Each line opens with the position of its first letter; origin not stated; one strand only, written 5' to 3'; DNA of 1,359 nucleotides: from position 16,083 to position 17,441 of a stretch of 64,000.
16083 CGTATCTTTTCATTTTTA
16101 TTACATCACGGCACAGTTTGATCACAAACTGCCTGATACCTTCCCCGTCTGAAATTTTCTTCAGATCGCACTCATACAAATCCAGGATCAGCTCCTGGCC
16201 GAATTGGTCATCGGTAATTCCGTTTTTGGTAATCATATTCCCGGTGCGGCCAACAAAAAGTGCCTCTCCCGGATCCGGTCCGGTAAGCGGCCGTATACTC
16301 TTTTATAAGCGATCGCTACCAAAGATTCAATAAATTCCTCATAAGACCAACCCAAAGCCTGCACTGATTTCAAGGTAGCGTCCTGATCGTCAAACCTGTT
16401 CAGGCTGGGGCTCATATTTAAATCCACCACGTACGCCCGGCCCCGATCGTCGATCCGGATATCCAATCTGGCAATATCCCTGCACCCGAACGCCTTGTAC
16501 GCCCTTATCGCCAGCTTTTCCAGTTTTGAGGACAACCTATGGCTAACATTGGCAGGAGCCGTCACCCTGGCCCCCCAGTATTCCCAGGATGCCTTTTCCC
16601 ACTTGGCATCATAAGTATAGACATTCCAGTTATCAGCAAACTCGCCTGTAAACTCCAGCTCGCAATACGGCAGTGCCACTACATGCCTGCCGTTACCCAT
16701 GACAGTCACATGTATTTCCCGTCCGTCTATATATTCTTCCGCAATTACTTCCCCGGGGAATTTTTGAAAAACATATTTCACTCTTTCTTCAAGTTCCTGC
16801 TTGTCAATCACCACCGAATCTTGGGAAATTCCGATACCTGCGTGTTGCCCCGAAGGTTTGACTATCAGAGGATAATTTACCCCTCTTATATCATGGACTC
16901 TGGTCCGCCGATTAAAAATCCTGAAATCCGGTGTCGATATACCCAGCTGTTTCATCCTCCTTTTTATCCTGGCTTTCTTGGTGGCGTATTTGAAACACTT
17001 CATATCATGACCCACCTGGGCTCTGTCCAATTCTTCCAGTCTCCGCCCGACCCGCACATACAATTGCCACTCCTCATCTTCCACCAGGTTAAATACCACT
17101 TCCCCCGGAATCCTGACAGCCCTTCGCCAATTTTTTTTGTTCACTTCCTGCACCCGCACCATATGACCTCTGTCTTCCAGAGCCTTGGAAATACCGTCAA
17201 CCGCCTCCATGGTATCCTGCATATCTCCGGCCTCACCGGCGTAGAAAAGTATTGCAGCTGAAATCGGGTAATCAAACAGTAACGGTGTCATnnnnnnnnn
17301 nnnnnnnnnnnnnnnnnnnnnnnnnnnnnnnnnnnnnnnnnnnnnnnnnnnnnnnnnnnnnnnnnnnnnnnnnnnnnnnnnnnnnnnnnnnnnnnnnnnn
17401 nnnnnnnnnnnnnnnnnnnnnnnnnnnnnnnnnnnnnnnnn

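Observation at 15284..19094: Module of two tandem Ddl-like ATP-grasp ligases and a pyruvoyl decarboxylase, flanked by a cytoplasmic C39-like cysteine peptidase and an RHH-Nudix regulator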

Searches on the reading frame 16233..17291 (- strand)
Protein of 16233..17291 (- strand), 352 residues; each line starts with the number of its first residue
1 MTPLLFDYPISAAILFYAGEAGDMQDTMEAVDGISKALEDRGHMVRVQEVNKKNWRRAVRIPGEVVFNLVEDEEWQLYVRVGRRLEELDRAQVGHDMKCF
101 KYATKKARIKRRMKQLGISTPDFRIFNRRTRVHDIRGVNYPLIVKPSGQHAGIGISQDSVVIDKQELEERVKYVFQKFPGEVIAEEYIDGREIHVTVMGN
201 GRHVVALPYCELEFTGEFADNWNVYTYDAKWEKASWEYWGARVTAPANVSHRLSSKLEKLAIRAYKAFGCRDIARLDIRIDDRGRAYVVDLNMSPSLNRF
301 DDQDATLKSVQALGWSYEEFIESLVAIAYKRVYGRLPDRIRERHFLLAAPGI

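Call 3: search_protein_families(library=pfam, proteins=[window:16233-17291:-], max_evalue=0.01)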
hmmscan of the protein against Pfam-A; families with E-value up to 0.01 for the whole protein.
window:16233-17291:- (352 aa): 5 families
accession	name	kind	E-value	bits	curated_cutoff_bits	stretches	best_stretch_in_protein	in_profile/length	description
PF07478.18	Dala_Dala_lig_C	-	4.6e-29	101.8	24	1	113-325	2-203/204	D-ala D-ala ligase C-terminus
PF02655.19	ATP-grasp_3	-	2.1e-08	34.8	23.2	1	105-292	3-154/160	ATP-grasp domain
PF01071.24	GARS_A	-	1e-07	32.5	27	1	105-210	2-111/194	Phosphoribosylglycinamide synthetase, ATP-grasp (A) domain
PF03133.20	TTL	-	0.00037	20.3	20.1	0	257-308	221-272/292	Tubulin-tyrosine ligase family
PF13535.11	ATP-grasp_4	-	0.0098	16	27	0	139-204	2-79/160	ATP-grasp domain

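Call 4: search_protein_families(library=ncbifam, proteins=[window:16233-17291:-], max_evalue=0.01)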
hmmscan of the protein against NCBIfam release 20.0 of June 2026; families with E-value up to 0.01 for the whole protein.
window:16233-17291:- (352 aa): 46 families (the best 25 are shown)
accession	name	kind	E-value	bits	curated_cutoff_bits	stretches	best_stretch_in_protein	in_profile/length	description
NF002378.0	PRK01372.1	subfamily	2.1e-32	112.1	243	1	32-329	28-302/305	D-alanine--D-alanine ligase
TIGR01205.1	D_ala_D_alaTIGR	subfamily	1.3e-29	103.3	245.65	1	93-326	94-315/318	D-alanine--D-alanine ligase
NF002528.0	PRK01966.1-4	subfamily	4.3e-25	88.3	262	1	89-331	125-361/366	D-alanine--D-alanine ligase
NF002525.0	PRK01966.1-1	equivalog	7.8e-24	84.3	457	1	93-331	128-353/364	D-alanine--D-alanine ligase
NF011169.0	PRK14571.1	equivalog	2.2e-22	79.8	404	1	28-330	18-297/300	D-alanyl-alanine synthetase A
NF002526.0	PRK01966.1-2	equivalog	3.3e-22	78.9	449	1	137-331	175-350/362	D-alanine--D-alanine ligase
NF000091.3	D_ala_D_ser_VanG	exception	3.6e-21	75.4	495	1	93-327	123-342/344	D-alanine--D-serine ligase VanG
NF000206.1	D_ala_D_lac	equivalog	4.4e-19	68.7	550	1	93-329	120-341/342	D-alanine--(R)-lactate ligase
NF002529.0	PRK01966.1-5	equivalog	7.8e-19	67.8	472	1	85-330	107-338/348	D-alanine--D-alanine ligase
NF002527.0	PRK01966.1-3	equivalog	1.2e-17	64.1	310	1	94-297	107-300/332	D-alanine--D-alanine ligase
NF012215.1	D_ala_D_lac_VanD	exception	4.9e-17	62.3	700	1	92-331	119-343/343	D-alanine--(R)-lactate ligase VanD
NF012217.1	D_ala_D_lac_VanA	exception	7.4e-17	61.6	775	1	93-330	120-342/343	D-alanine--(R)-lactate ligase VanA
NF000207.3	D_ala_D_ser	equivalog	4.8e-16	58.8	520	1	93-329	119-340/342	D-alanine--D-serine ligase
NF000372.1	D_ala_D_lac_VanI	exception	6.2e-16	58.7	700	1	92-328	119-340/341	D-alanine--(R)-lactate ligase VanI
NF000032.1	D_ala_D_ser_VanL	exception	6.8e-15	55.1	750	1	135-334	169-349/349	D-alanine--D-serine ligase VanL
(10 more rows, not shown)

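Call 24: search_solved_structures(query=window:16233-17291:-, max_evalue=0.001, show_alignments=2)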
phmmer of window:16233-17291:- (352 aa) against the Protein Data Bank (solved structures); distinct sequences matched with E-value up to 0.001: 41.
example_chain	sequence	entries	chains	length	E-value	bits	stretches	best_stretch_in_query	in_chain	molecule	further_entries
7u56_A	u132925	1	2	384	7.1e-18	67.8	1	94-331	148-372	D-alanine--D-alanine ligase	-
3i12_A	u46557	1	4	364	8.3e-18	67.6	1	93-331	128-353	D-alanine-D-alanine ligase A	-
3q1k_A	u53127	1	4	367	8.5e-18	67.5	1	93-331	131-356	D-alanine--D-alanine ligase A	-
3r5f_A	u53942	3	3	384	8.1e-16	61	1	102-331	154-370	D-alanine--D-alanine ligase 1 | D-alanine--D-alanine ligase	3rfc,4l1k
3e5n_A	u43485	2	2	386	8.2e-16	61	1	102-331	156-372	D-alanine-D-alanine ligase A | D-alanine--D-alanine ligase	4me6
1e4e_B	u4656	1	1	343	1.7e-15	60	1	96-330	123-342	VANCOMYCIN/TEICOPLANIN A-TYPE RESISTANCE PROTEIN VANA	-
2i87_A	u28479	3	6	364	2.5e-15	59.4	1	137-334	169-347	D-alanine-D-alanine ligase | D-alanine--D-alanine ligase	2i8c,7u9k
2i80_A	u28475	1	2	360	2.6e-15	59.4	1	137-334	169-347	D-alanine-D-alanine ligase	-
8fff_A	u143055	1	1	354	2.9e-15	59.2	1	137-333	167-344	D-alanine--D-alanine ligase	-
4fu0_A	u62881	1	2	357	3e-15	59.1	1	96-327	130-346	D-alanine--D-alanine ligase 7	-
3r23_A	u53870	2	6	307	6e-15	58.2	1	88-326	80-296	D-alanine--D-alanine ligase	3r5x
1e4e_A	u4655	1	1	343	8.3e-15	57.7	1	96-330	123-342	VANCOMYCIN/TEICOPLANIN A-TYPE RESISTANCE PROTEIN VANA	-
3n8d_A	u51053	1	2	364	1.4e-14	57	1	137-333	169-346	D-alanine--D-alanine ligase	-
3se7_A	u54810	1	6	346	3.3e-14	55.7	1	93-328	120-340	VanA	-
1iov_A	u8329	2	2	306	6.6e-13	51.4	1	131-300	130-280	D-ALA:D-ALA LIGASE | D-ALANINE--D-ALANINE LIGASE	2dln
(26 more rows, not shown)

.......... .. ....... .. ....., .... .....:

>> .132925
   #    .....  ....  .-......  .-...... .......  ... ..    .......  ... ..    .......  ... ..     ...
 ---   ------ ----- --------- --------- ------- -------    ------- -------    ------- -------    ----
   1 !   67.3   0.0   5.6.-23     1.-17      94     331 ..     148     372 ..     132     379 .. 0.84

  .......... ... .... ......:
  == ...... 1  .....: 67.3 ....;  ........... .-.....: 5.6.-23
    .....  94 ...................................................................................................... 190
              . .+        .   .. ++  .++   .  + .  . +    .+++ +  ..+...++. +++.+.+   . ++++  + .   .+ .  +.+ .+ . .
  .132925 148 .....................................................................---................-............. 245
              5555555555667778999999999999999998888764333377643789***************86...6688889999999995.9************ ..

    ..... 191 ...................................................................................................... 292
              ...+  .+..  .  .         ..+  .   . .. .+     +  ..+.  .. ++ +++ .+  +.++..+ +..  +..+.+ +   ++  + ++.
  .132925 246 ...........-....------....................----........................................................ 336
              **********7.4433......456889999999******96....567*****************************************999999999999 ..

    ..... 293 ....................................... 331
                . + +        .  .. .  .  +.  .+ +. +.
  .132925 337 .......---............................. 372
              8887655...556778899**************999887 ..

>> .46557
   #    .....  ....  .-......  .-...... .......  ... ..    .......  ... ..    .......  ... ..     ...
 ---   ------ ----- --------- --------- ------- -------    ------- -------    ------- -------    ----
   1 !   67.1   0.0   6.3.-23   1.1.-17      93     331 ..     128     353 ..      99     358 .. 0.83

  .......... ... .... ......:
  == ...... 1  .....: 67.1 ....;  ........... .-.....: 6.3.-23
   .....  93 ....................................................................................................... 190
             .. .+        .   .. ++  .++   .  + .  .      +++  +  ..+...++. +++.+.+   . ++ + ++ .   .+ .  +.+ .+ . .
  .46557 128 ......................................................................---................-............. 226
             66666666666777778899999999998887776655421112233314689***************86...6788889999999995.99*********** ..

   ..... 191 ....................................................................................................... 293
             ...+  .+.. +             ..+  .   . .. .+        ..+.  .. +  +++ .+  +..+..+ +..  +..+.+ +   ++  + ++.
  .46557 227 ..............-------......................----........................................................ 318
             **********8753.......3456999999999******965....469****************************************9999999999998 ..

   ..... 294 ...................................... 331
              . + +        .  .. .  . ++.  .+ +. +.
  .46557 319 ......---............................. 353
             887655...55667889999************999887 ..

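Call 30: find_homologous_proteins(query=window:16233-17291:-, max_evalue=0.001)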
Query window:16233-17291:- (352 aa): 433 proteins with E <= 0.001 among 4514 candidates; the best 120 are listed.
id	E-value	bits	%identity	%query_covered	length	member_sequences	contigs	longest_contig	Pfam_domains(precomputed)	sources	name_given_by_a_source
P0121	4.1e-229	777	98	100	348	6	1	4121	PF02655.20,PF01071.25,PF07478.19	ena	-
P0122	6.1e-186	635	75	100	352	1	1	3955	PF02655.20,PF01071.25,PF07478.19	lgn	-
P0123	8.4e-179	612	73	100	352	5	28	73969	PF02655.20,PF07478.19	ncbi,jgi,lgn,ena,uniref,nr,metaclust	ncbi:hypothetical protein A3H89_01790 [Candidatus Amesbacteria bacterium RIFCSPLOWO2_02_FULL_48_11]|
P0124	5.5e-178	609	70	100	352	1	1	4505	PF01071.25,PF07478.19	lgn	-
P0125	7.2e-177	606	72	100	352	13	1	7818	PF02655.20,PF01071.25,PF07478.19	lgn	-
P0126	1.5e-176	605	72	99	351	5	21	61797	PF02655.20,PF07478.19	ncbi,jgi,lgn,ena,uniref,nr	ncbi:MAG: D-alanine-D-alanine ligase [Candidatus Amesbacteria bacterium GW2011_GWB1_47_26]|uniref:D-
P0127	2.5e-176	604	71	99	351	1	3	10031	PF03133.21,PF02655.20,PF01071.25,PF07478.19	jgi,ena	-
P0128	1.6e-175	601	71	100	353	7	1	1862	PF02655.20,PF01071.25,PF07478.19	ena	-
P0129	3.0e-174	597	70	100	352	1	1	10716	PF03133.21,PF02655.20,PF01071.25,PF07478.19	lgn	-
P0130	3.6e-174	597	72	99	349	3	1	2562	PF03133.21,PF02655.20,PF01071.25,PF07478.19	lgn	-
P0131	5.2e-174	596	70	99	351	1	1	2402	PF03133.21,PF02655.20,PF01071.25,PF07478.19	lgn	-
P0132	5.4e-174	596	71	100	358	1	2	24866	PF03133.21,PF02655.20,PF01071.25,PF07478.19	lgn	-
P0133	1.3e-173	595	70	99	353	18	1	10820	PF02655.20,PF01071.25,PF07478.19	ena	-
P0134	1.7e-173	594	70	99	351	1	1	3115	PF02655.20,PF01071.25,PF07478.19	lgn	-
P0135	3.2e-173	594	71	99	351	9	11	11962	PF08443.17,PF02655.20,PF01071.25,PF07478.19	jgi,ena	-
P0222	1.6e-122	427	56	95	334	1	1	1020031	PF03133.21,PF02655.20,PF01071.25,PF07478.19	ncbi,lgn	ncbi:MAG: ATP-grasp domain-containing protein [Microgenomates group bacterium]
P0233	4.0e-120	419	52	99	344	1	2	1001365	PF02655.20,PF07478.19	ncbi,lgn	-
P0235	9.7e-120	418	54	93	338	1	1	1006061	PF01071.25,PF07478.19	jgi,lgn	jgi:D-alanine-D-alanine ligase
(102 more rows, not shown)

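Call 31: find_encoding_contigs(protein=P0222, flank=8000, max_places=1)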
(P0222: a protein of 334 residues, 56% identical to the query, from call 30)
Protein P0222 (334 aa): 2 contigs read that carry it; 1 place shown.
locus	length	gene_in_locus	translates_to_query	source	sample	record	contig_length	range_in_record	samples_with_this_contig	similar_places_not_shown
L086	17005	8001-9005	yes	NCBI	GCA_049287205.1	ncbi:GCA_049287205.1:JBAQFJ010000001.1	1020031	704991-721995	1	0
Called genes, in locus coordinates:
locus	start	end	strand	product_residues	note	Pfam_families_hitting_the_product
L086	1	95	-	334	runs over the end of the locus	PF01594:AI-2E_transport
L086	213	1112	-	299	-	PF01745:IPT (weak), PF01715:IPPT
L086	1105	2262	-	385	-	PF00919:UPF0004, PF04055:Radical_SAM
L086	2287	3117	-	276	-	PF13399:LytR_C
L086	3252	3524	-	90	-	PF00216:Bac_DNA_binding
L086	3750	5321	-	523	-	PF12072:RNase_Y_N, PF00013:KH_1 (weak), PF01966:HD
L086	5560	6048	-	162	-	PF21982:RecX_HTH1 (faint), PF02631:RecX_HTH2, PF21981:RecX_HTH3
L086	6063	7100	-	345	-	PF00154:RecA_N, PF06745:ATPase (faint), PF08423:Rad51, PF21096:RecA_C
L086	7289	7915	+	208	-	PF00702:Hydrolase, PF13419:HAD_2, PF13242:Hydrolase_like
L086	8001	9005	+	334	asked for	PF01071:GARS_A (faint), PF02655:ATP-grasp_3, PF07478:Dala_Dala_lig_C, PF03133:TTL (weak)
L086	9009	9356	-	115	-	-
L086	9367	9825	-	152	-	PF00380:Ribosomal_S9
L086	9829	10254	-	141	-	PF00572:Ribosomal_L13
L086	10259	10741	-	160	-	PF01196:Ribosomal_L17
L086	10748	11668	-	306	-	PF01193:RNA_pol_L, PF01000:RNA_pol_A_bac, PF03118:RNA_pol_A_CTD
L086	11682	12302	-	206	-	PF00163:Ribosomal_S4, PF01479:S4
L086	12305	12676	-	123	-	PF00411:Ribosomal_S11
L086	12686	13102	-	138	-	PF00416:Ribosomal_S13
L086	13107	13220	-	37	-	PF00444:Ribosomal_L36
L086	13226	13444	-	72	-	PF01176:eIF-1a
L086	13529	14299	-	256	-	PF00557:Peptidase_M24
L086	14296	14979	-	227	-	PF02224:Cytidylate_kin, PF13189:Cytidylate_kin2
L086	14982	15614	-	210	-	PF00406:ADK, PF02223:Thymidylate_kin (faint), PF13238:AAA_18 (weak), PF13207:AAA_17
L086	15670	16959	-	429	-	PF00344:SecY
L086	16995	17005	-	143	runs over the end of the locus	PF00828:Ribosomal_L27A (weak)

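Call 32: find_encoding_contigs(protein=P0233, flank=8000, max_places=1)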
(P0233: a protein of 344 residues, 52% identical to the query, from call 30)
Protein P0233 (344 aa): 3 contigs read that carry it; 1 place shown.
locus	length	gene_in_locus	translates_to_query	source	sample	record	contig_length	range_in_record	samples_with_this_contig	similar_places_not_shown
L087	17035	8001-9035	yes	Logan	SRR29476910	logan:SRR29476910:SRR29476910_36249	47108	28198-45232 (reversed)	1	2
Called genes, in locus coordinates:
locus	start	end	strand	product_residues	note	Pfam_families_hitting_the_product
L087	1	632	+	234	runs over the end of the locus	PF00849:PseudoU_synth_2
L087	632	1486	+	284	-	-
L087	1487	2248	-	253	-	PF13432:TPR_16 (faint), PF00515:TPR_1 (weak), PF07719:TPR_2 (weak), PF13181:TPR_8 (weak)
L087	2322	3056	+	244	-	PF20772:TACO1_YebC_N, PF01709:Transcrip_reg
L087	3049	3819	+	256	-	PF18900:DUF5656 (weak)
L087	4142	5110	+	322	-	PF13102:Phage_int_SAM_5 (weak), PF02899:Phage_int_SAM_1, PF13495:Phage_int_SAM_4 (weak), PF00589:Phage_integrase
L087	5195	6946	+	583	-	PF13520:AA_permease_2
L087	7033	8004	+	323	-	PF07478:Dala_Dala_lig_C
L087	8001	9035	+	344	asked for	PF02655:ATP-grasp_3, PF07478:Dala_Dala_lig_C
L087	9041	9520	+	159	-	PF00856:SET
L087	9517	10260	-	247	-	PF04402:SIMPL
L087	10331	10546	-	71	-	-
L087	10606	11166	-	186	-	-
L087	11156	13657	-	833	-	PF00521:DNA_topoisoIV, PF03989:DNA_gyraseA_C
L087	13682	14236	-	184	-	-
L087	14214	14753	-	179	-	PF00719:Pyrophosphatase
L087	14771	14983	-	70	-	-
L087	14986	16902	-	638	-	PF02518:HATPase_c, PF00204:DNA_gyraseB, PF01751:Toprim, PF00986:DNA_gyraseB_C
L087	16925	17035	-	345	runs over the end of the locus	PF13091:PLDc_2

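Call 33: find_encoding_contigs(protein=P0235, flank=8000, max_places=1)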
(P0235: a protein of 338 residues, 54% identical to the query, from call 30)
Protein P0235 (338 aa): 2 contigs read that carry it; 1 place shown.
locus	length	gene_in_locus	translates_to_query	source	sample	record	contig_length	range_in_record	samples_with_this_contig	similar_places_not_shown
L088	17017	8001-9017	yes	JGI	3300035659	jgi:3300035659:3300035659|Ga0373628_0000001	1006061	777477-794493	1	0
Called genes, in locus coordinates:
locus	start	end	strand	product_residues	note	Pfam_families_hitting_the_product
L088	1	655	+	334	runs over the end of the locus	PF01933:CofD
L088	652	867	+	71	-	PF03840:SecG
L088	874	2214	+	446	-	PF00496:SBP_bac_5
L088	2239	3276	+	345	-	PF14555:UBA_4 (faint), PF25990:Beta-barrel_YknX, PF25967:RND-MFP_C (weak), PF25975:CzcB_C, PF25989:YknX_C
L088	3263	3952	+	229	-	PF02463:SMC_N (weak), PF00005:ABC_tran, PF13304:AAA_21 (faint)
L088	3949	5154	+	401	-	PF12704:MacB_PCD, PF02687:FtsX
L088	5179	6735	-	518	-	-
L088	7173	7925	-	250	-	PF01936:NYN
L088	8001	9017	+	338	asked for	PF01071:GARS_A (weak), PF07478:Dala_Dala_lig_C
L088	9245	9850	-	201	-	-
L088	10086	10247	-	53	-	-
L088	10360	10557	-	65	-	-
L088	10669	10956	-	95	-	-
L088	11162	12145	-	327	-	PF01522:Polysacc_deac_1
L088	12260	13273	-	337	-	PF07478:Dala_Dala_lig_C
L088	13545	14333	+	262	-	PF00348:polyprenyl_synt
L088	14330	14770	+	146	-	PF02643:DUF192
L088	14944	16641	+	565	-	-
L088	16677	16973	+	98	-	PF01541:GIY-YIG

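Call 58: predict_structure(alignment_id=A2)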
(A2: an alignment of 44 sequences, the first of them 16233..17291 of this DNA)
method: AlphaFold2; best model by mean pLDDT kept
length: 352 residues; sequences in the alignment: 44
mean_pLDDT: 87.1   pTM: 0.86
mean pLDDT of the five models: 87.1, 86.2, 85.3, 84.9, 83.5
residues with pLDDT >= 90: 213; 70-90: 106; 50-70: 24; < 50: 9
segments of 3 or more residues with pLDDT < 50: 343-345, 348-352
pLDDT, mean of each block of 10 residues (from residue 1): 81 87 74 96 95 95 94 86 92 85 82 95 92 83 88 81 94 92 91 95 95 75 65 74 90 97 95 95 93 90 92 96 95 79 50 39
secondary structure, 60 per line:
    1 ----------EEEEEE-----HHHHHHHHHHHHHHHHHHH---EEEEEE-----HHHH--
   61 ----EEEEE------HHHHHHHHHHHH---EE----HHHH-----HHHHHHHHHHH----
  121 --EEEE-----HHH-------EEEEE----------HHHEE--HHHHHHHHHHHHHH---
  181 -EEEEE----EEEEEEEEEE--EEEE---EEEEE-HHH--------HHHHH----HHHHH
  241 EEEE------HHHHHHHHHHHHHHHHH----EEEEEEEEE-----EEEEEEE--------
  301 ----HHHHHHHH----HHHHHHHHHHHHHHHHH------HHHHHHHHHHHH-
elements in order: E11-16 H22-40 E44-49 H55-58 E65-69 H76-87 H97-100 H106-116 E123-126 E142-146 H164-177 E182-186 E191-200 E203-206 E210-214 H227-231 H236-240 E241-244 H251-267 E272-280 E286-292 H305-312 H317-333 H340-351

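Call 67: search_protein_representatives(protein=window:16233-17291:-)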
Query: 352 residues. Proteins with E-value up to 0.001 (for the whole library): 9917; up to 1e-10: 3759; up to 1e-30: 242. The best 150 are listed.
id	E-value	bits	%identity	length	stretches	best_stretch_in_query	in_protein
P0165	1.6e-161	553.4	67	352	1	1-351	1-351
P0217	7.7e-125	432.7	70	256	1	1-256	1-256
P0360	4.6e-91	321.7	56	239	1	110-349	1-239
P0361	7.8e-85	301.2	46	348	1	22-331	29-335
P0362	2.9e-74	266.4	66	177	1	1-176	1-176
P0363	3.7e-67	243.0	42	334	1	23-332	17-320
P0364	7.9e-53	195.9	58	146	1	198-336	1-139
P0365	2.1e-52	194.5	52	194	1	9-190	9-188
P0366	2.5e-51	191.0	36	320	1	11-340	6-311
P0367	8.8e-51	189.2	30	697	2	26-339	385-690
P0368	1.7e-50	188.3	36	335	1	12-341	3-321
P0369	1.2e-49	185.5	33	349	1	25-333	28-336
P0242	1.9e-49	184.8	34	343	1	25-338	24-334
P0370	5.6e-49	183.3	33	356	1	25-331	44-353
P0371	1.9e-47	178.3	33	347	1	25-340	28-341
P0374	4.6e-46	173.7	29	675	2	25-304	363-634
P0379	5.2e-44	166.9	30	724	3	26-331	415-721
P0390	2.4e-41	158.2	34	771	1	23-331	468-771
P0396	1.6e-40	155.4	33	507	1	23-334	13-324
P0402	7.1e-40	153.3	33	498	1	26-333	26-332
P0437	2.2e-36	141.8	34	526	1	59-332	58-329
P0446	8.8e-36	139.9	31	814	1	11-337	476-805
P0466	9.2e-35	136.5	35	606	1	6-328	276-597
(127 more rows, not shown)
